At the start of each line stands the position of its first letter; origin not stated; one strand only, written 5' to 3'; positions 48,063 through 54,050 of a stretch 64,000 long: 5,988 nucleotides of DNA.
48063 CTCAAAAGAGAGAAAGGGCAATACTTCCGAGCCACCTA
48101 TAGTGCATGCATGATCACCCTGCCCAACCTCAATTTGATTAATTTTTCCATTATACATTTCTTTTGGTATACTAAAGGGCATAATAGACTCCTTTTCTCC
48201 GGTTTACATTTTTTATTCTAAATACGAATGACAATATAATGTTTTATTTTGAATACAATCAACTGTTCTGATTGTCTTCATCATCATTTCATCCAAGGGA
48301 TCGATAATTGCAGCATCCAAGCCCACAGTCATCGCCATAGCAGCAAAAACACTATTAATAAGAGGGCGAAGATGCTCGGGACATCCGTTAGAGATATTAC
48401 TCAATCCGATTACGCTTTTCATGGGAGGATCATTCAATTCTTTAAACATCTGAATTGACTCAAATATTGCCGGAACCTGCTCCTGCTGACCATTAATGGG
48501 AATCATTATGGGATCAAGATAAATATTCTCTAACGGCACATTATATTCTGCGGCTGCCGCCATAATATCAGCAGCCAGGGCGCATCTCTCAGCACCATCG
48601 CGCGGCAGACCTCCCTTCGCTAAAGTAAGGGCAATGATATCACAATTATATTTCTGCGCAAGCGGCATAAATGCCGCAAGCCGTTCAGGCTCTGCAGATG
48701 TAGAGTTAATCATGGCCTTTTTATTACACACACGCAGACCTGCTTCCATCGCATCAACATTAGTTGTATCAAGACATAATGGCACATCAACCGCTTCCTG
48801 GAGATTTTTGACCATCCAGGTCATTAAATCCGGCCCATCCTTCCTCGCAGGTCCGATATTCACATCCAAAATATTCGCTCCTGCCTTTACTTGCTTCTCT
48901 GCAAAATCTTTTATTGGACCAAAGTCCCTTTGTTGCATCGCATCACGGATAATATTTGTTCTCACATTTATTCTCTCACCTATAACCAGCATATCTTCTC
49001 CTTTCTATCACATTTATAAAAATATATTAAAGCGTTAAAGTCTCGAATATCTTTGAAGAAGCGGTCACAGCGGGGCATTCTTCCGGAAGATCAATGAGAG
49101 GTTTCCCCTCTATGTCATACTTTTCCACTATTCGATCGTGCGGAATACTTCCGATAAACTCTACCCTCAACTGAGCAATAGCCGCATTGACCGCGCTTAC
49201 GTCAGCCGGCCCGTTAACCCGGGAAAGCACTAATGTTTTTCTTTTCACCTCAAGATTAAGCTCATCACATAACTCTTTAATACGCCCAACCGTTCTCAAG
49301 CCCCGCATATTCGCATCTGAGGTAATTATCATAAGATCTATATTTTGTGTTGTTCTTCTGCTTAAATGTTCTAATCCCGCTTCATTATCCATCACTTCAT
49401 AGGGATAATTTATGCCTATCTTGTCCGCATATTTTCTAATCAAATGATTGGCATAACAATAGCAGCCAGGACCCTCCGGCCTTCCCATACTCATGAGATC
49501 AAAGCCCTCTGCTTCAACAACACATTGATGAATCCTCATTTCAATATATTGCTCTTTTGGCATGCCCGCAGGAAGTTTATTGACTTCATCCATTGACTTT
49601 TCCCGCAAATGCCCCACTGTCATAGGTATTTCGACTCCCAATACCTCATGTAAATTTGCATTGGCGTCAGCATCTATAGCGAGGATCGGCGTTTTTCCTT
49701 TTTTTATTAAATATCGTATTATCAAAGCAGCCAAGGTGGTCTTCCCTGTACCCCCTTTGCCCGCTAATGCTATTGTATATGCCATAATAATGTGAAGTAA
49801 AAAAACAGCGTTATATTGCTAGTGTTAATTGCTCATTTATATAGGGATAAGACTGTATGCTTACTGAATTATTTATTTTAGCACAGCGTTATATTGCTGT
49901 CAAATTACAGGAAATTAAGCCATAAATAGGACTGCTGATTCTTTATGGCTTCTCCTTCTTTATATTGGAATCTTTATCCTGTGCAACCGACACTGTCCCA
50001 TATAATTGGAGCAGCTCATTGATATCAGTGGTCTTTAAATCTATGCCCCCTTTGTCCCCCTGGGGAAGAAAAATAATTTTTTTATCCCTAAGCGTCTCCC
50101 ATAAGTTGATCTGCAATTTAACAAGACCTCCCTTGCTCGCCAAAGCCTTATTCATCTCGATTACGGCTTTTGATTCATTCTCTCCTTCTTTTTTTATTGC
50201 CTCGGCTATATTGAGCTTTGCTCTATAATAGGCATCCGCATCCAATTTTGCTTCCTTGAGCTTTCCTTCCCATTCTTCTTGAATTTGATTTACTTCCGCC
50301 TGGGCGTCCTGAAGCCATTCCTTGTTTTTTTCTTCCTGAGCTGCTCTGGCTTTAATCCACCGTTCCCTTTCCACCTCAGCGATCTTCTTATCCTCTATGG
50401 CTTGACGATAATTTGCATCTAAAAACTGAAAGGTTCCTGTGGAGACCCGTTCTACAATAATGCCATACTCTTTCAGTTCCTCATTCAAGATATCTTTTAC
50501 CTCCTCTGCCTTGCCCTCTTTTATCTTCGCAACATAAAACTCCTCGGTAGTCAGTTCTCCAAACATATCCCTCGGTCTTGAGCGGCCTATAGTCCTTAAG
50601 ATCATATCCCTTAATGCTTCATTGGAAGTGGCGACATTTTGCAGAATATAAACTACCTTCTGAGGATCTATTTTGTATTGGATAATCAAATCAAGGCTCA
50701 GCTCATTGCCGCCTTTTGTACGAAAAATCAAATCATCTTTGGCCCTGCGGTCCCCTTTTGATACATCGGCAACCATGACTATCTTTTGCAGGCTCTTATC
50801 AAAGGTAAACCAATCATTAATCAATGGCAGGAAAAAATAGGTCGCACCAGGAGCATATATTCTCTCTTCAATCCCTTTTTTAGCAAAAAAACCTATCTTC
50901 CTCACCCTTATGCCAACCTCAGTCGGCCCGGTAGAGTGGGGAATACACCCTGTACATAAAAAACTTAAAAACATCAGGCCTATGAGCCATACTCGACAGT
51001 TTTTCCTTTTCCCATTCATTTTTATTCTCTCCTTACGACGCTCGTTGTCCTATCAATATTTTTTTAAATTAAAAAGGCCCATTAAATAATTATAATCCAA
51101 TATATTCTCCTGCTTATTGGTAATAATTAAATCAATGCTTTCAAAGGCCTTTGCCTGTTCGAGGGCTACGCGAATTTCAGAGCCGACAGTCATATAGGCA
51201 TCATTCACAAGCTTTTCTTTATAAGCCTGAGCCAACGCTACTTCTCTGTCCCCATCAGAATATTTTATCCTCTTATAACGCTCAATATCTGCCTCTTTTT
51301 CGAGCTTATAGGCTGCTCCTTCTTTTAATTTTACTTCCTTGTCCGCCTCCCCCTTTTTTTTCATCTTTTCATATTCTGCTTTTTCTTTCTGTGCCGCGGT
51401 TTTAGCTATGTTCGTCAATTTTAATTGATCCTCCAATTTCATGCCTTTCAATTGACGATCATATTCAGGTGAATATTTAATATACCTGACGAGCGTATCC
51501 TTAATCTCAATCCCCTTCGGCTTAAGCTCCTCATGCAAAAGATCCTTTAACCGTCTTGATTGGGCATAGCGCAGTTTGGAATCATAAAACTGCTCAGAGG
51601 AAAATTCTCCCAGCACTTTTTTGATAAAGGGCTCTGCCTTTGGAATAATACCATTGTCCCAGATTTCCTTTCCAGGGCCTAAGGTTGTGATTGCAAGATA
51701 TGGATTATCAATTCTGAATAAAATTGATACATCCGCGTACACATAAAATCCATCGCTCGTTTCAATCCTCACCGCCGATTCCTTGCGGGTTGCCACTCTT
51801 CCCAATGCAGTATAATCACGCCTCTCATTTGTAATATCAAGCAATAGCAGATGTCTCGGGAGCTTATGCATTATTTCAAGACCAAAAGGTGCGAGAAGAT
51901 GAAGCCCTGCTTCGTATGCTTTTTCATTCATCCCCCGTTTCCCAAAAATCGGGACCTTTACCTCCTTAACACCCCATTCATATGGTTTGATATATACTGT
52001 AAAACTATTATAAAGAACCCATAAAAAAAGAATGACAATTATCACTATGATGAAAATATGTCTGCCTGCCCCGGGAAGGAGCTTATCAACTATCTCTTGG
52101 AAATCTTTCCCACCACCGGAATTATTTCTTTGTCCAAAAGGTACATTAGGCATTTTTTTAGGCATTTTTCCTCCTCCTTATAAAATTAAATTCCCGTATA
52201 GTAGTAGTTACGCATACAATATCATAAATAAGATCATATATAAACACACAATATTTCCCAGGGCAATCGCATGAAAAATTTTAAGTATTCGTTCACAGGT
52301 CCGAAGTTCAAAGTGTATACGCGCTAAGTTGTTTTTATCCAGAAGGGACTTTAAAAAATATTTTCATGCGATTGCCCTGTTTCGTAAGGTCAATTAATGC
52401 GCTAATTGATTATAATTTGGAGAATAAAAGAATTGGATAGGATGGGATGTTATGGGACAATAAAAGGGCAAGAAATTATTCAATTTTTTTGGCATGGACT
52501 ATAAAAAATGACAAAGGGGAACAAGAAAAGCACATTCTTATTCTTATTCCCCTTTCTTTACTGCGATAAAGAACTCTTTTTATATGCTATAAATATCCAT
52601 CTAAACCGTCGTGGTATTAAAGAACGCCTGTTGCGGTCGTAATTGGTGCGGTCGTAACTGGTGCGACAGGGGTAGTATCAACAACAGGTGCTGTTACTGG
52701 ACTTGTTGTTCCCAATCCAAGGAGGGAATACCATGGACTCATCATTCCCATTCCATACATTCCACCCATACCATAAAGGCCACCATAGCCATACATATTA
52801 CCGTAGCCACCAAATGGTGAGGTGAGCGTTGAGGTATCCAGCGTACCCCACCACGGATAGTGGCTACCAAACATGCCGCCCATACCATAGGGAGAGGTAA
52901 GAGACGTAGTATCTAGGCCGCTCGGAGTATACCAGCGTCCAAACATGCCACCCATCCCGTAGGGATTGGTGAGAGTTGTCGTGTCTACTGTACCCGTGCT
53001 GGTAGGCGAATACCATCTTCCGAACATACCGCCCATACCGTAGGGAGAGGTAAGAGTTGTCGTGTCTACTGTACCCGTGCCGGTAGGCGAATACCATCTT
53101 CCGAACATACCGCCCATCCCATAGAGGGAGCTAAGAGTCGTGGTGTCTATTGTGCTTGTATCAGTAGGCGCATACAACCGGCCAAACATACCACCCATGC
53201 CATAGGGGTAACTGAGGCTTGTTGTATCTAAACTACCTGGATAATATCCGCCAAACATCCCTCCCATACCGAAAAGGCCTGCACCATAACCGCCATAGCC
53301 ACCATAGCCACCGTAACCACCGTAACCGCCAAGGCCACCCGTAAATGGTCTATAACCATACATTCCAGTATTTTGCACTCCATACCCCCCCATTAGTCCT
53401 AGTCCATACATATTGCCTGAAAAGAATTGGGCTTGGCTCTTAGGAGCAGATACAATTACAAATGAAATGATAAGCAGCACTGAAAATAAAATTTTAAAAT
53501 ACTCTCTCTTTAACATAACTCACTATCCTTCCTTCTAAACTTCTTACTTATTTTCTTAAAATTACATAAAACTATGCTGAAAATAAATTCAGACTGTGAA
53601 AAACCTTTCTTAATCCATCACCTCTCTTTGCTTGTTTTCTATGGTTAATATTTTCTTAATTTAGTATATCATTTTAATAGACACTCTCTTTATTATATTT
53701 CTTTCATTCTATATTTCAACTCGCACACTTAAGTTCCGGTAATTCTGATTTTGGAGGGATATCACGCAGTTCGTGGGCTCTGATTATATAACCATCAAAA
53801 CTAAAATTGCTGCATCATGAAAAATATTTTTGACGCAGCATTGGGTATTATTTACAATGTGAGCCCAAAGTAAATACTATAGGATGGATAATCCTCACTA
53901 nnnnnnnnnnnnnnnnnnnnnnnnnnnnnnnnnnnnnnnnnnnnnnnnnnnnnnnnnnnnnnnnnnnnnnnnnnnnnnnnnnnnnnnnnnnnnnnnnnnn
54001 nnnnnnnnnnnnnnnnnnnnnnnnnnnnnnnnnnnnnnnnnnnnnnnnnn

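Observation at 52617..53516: Secreted Gly/Tyr/Met-rich protein built from near-perfect 81-bp tandem repeats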

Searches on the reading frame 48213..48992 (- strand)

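Call 8: search_protein_families(library=pfam, proteins=[window:48213-48992:-], max_evalue=0.01)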
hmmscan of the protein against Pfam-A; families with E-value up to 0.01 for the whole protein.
window:48213-48992:- (259 aa): 2 families
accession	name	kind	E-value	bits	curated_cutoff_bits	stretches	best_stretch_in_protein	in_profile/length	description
PF00809.28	Pterin_bind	-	2.7e-22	80.1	25.5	1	5-230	1-243/244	Pterin binding enzyme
PF03599.22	CdhD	-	3.8e-08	32.9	24.8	1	28-124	57-151/387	CO dehydrogenase/acetyl-CoA synthase delta subunit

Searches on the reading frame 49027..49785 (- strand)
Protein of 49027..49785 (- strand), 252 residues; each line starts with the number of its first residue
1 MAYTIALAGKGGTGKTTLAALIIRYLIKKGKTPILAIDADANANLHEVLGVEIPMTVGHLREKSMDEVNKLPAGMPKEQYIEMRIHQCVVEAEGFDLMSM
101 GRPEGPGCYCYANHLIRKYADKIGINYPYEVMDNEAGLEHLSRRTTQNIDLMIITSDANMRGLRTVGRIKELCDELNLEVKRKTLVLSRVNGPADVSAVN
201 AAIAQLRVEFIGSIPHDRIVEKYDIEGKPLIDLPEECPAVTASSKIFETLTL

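Call 8: search_protein_families(library=pfam, proteins=[window:49027-49785:-], max_evalue=0.01)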
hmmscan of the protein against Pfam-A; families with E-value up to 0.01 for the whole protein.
window:49027-49785:- (252 aa): 9 families
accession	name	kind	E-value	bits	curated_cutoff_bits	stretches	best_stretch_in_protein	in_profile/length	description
PF01656.29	CbiA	-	4e-16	59.6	25.4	1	6-230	3-125/125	CobQ/CobB/MinD/ParA nucleotide binding domain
PF13614.12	AAA_31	-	1e-07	32.5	27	1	9-177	9-168/177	AAA domain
PF10609.15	ParA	-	0.00012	22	27.1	0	7-63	9-57/246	NUBPL iron-transfer P-loop NTPase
PF00142.24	Fer4_NifH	-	0.00041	20.3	25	0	4-64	2-63/271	4Fe-4S iron sulfur cluster binding proteins, NifH/frxC family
PF01935.23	DUF87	-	0.0009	19.8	23.2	1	5-39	26-60/220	Helicase HerA, central domain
PF20720.3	nSTAND3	-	0.0014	18.7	27.2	1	5-35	20-50/155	Novel STAND NTPase 3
PF02374.21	ArsA_ATPase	-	0.0016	18.1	24.3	1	5-57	4-55/305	Anion-transporting ATPase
PF16575.11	CLP1_P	-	0.0031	17.8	26.6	1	9-43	1-34/188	mRNA cleavage and polyadenylation factor CLP1 P-loop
PF13245.12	AAA_19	-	0.0053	17.4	25.1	1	4-67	13-78/134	AAA domain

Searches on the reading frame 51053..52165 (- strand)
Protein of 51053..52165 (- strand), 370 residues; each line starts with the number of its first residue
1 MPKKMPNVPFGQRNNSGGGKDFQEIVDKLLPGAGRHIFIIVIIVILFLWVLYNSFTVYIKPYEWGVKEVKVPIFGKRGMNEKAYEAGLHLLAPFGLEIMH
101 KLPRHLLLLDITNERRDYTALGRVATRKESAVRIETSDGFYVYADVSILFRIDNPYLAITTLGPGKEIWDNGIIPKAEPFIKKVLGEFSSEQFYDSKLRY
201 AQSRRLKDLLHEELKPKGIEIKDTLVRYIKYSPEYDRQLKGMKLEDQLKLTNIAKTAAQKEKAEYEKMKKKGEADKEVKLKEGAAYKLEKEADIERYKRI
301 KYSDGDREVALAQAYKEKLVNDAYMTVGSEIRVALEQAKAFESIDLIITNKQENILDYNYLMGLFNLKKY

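Call 8: search_protein_families(library=pfam, proteins=[window:51053-52165:-], max_evalue=0.01)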
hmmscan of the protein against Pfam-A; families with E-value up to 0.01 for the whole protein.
window:51053-52165:- (370 aa): 1 family
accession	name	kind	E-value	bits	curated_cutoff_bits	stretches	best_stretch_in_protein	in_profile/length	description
PF01145.31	Band_7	-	5.6e-17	62.8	23.6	1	59-262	3-173/176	SPFH domain / Band 7 family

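Call 20: find_encoding_contigs(protein=window:51053-52165:-, flank=10000, max_places=10)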
Protein window:51053-52165:- (370 aa): no gene with exactly this product is on record in the collection.

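Call 22: find_related_loci(query=window:51053-52165:-, collection=genome_contigs, flank=10000)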
Query window:51053-52165:- (370 aa) in genome_contigs; peptide patterns used: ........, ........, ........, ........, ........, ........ (x = any residue, [..] = any of these).
149 stretches matched a pattern; 2 encode a relative of the query (tblastn E <= 1e-3); 2 distinct loci.
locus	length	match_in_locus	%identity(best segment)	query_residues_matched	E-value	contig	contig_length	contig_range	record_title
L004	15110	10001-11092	77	4-369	0e+0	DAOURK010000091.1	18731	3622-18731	MAG TPA_asm: Pseudomonadota bacterium isolate CSMAG_150 CSMAG_150_k141_118377_length_18731_cov_1565.1885, whole genome s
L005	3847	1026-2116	79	4-369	2e-148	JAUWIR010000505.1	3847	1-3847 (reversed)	MAG: Pseudomonadota bacterium isolate CSMAG_2299 CSMAG_2299_k127_9049444_length_3847_cov_24.9745, whole genome shotgun s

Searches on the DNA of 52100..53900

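Call 85: search_rna_families(source=window, start=52100, end=53900, threshold=evalue, max_evalue=1)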
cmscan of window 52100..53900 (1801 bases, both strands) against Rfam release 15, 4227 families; matches with E-value up to 1: 0.
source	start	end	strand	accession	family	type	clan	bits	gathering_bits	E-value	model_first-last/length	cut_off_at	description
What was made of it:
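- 53599..53652 (-): Conserved element in the 5' leader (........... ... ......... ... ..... ... T-run), function unknown. No Rfam match at E<=1 (call 85).
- Tried and rejected: No Rfam match around the gene at E<=1 (call 85).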

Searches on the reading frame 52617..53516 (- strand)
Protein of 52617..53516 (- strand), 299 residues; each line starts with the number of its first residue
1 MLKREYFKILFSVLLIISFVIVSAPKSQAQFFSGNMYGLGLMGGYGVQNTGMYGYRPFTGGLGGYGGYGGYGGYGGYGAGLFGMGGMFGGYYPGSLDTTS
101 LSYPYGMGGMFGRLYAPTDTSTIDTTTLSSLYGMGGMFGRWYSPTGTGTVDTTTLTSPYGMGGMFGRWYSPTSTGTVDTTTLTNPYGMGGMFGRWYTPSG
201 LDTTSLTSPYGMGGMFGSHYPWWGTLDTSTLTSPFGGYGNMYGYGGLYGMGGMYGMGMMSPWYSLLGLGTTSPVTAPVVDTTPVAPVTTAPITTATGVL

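Call 8: search_protein_families(library=pfam, proteins=[window:52617-53516:-], max_evalue=0.01)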
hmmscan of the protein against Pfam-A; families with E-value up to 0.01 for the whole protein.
window:52617-53516:- (299 aa): 0 families

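Call 10: find_homologous_proteins(query=window:52617-53516:-, max_evalue=0.01)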
Query window:52617-53516:- (299 aa): 1 proteins with E <= 0.01 among 8000 candidates.
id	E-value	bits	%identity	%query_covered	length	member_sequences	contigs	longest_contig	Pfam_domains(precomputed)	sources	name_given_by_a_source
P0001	1.1e-3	36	43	12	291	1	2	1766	-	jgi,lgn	jgi:hypothetical protein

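Call 13: search_protein_families(library=ncbifam, proteins=[window:52617-53516:-], max_evalue=0.01)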
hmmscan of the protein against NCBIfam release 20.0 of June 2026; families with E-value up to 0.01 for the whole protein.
window:52617-53516:- (299 aa): 0 families

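Call 14: find_encoding_contigs(protein=window:52617-53516:-, flank=10000, max_places=10)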
Protein window:52617-53516:- (299 aa): no gene with exactly this product is on record in the collection.

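Call 15: find_encoding_contigs(protein=P0001, flank=10000, max_places=10)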
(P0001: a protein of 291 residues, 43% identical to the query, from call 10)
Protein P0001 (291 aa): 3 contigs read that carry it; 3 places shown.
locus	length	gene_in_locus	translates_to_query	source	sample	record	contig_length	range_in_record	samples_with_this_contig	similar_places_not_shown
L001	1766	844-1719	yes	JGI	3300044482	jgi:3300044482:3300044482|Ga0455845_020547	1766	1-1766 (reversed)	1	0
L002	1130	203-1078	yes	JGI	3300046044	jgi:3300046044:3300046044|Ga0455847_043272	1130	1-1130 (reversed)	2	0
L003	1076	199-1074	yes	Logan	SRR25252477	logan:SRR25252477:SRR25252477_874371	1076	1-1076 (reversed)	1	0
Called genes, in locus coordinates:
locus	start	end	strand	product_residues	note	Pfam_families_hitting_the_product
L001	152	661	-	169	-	-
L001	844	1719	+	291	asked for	-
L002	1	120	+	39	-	?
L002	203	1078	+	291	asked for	-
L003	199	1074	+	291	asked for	?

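Call 17: find_related_loci(query=window:52617-53516:-, collection=genome_contigs, flank=10000)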
Query window:52617-53516:- (299 aa) in genome_contigs; peptide patterns used: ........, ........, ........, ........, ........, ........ (x = any residue, [..] = any of these).
52 stretches matched a pattern, but none encodes a relative of the query by tblastn (E <= 1e-3).
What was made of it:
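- Tried and rejected: Genome_contigs with the protein: 52 pattern matches, none confirmed (call 17).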

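Call 18: search_protein_representatives(protein=window:52617-53516:-)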
Query: 299 residues. Proteins with E-value up to 0.001 (for the whole library): 6; up to 1e-10: 0; up to 1e-30: 0. The best 6 are listed.
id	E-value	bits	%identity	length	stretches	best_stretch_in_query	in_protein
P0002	2.0e-05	40.3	24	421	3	95-203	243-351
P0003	4.0e-05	39.3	37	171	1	116-201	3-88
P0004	5.3e-05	38.9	30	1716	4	85-243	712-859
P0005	1.1e-04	37.8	31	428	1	95-242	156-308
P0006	1.6e-04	37.3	35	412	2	96-244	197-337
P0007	4.6e-04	35.8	32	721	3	99-207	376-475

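Call 21: search_protein_families(library=pfam, proteins=[window:52617-53516:-, P0001, P0005, P0007], max_evalue=10)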
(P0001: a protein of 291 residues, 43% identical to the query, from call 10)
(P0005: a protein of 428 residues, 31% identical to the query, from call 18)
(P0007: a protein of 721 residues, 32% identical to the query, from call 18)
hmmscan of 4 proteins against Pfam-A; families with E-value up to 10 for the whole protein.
window:52617-53516:- (299 aa): 0 families

P0001 (291 aa): 0 families

P0005 (428 aa): 3 families
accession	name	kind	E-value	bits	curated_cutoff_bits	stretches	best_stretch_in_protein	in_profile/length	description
PF13306.12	LRR_5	-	3.2e-10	40.4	27.7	2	145-269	5-110/127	BspA type Leucine rich repeat region (6 copies)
PF12799.13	LRR_4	-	1.6e-05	25.4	27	3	208-242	3-32/44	Leucine Rich repeats (2 copies)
PF21999.2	IMS_HHH_1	-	0.22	12.4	27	0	230-262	20-52/53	DNA polymerase-iota, thumb domain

P0007 (721 aa): 3 families
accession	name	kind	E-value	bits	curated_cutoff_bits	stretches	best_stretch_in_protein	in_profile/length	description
PF03382.20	DUF285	-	3.3e-83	275.8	25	6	284-391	2-113/120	Mycoplasma protein of unknown function, DUF285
PF00871.23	Acetate_kinase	-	0.14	11.2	22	0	514-550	118-154/392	Acetokinase family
PF22714.1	SNaCT8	-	0.49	10.9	27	1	451-500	38-89/164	Short NACHT-associated C-Terminal domain, family 8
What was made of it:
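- On BspA-type LRR / DUF285 (PF13306, PF03382): The same call recognised LRR_5 in P0005 and DUF285 in P0007 (call 21).
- On Curli CsgA-type functional amyloid: No Pfam hit (calls 8, 21).
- Closest known: Bacterial functional amyloid subunits. Different: No sequence similarity and no Pfam Curlin_rpt or Fap match (calls 8, 21).
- Closest known: BspA-type leucine-rich repeats / DUF285. Different: The Pfam models do not match (call 21).
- The Pfam DUF285 and LRR_5 models do not hit the protein even at E<=10 (call 21).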

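Call 44: list_cluster_members(proteins=[L006:11238-12113:+, L007:13451-14437:+, window:52617-53513:-])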
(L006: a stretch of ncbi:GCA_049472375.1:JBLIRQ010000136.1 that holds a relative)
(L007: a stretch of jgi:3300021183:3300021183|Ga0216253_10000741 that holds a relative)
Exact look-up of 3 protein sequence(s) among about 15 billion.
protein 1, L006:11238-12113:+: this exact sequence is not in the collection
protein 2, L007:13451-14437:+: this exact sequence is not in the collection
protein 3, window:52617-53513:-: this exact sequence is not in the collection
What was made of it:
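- Tried and rejected: The misses therefore arise because those proteins, and the query itself, are absent from the collections (calls 14, 44), not from low-complexity filtering.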

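Call 45: find_homologous_proteins(query=A1, max_evalue=0.1)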
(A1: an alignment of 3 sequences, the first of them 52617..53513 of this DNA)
Query A1 (3 sequences) (298 aa, profile of the alignment): 4 proteins with E <= 0.1 among 8000 candidates.
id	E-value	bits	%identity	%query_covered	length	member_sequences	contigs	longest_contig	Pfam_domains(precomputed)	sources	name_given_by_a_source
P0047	3.1e-3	35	-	-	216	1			-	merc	-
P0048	5.9e-3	34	24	6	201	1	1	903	-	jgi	-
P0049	5.9e-3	34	-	-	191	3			-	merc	-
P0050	5.0e-2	31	-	-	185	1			-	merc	-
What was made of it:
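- Tried and rejected: phmmer through the word index (call 10), the exhaustive search of 1.84 billion representatives (call 18) and a profile of the three orthologues (call 45) found no true relative.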

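Call 48: search_solved_structures(query=A1, max_evalue=10, show_alignments=2)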
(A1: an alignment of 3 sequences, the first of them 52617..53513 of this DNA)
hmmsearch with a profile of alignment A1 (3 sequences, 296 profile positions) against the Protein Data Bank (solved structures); distinct sequences matched with E-value up to 10: 0.
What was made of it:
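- No catalytic-looking motif, and no Pfam, NCBIfam or PDB match (calls 8, 13, 21, 48)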

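Call 53: predict_structure(protein=window:52617-53513:-)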
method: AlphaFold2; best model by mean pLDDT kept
length: 298 residues; sequences in the alignment: 1
mean_pLDDT: 45.1   pTM: 0.29
mean pLDDT of the five models: 45.1, 44.4, 42.0, 42.0, 38.1
residues with pLDDT >= 90: 1; 70-90: 22; 50-70: 48; < 50: 227
segments of 3 or more residues with pLDDT < 50: 35-135, 141-151, 168-170, 172-178, 195-279, 296-298
pLDDT, mean of each block of 10 residues (from residue 1): 81 81 60 49 36 28 33 31 39 43 45 43 45 48 46 48 49 47 49 46 44 41 38 38 34 30 34 42 54 47
secondary structure, 60 per line:
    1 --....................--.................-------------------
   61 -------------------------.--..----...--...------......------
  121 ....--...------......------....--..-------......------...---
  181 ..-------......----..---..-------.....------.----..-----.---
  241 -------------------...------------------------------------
elements in order: H3-22 H25-41 E95-97 E100-102 E109-114 E121-124 E127-129 E136-141 E148-151 E163-168 E175-177 E190-195 E214-218
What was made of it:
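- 53430..53516 (-): Sec-type signal peptide (aa 1-29), predicted cleavage SQA|Q, no lipobox. AF2 models aa 3-22 as a helix (call 53).
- On Curli / Fap functional amyloid systems: The only available evidence is a low-confidence AF2 model (pLDDT 45) with periodic strands (call 53).
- On Cohesive FG/LARKS-like low-complexity domains (a functional class, not a homologous family): AF2 pLDDT is below 50 over most of the chain (call 53), which fits disorder.
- Single-sequence AF2 places strands periodically on MFGRWY and TVDT, and coils on the SP..G segments, in every unit (call 53). The AF2 model is unreliable (mean pLDDT 45, pTM 0.29; call 53), so the strand pattern is only a hint. AF2 gives no confident solenoid (call 53).
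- Tried and rejected: The single-sequence model is too poor for a fold search (call 53).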

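Call 81: search_protein_families(library=phrogs, proteins=[window:52617-53513:-, P0001], max_evalue=1)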
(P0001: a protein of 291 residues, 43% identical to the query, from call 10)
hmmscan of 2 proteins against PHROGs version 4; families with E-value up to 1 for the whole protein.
window:52617-53513:- (298 aa): 0 families

P0001 (291 aa): 0 families

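Call 88: find_encoding_contigs(protein=P0003, flank=5000, max_places=4)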
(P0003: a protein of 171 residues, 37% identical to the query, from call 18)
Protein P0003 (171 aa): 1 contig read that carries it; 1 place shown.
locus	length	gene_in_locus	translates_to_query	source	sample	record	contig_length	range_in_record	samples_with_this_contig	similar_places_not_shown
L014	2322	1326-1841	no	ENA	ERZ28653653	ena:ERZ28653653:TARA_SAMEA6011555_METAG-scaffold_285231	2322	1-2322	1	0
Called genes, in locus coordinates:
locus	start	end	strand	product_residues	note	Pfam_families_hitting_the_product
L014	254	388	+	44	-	-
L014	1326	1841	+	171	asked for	-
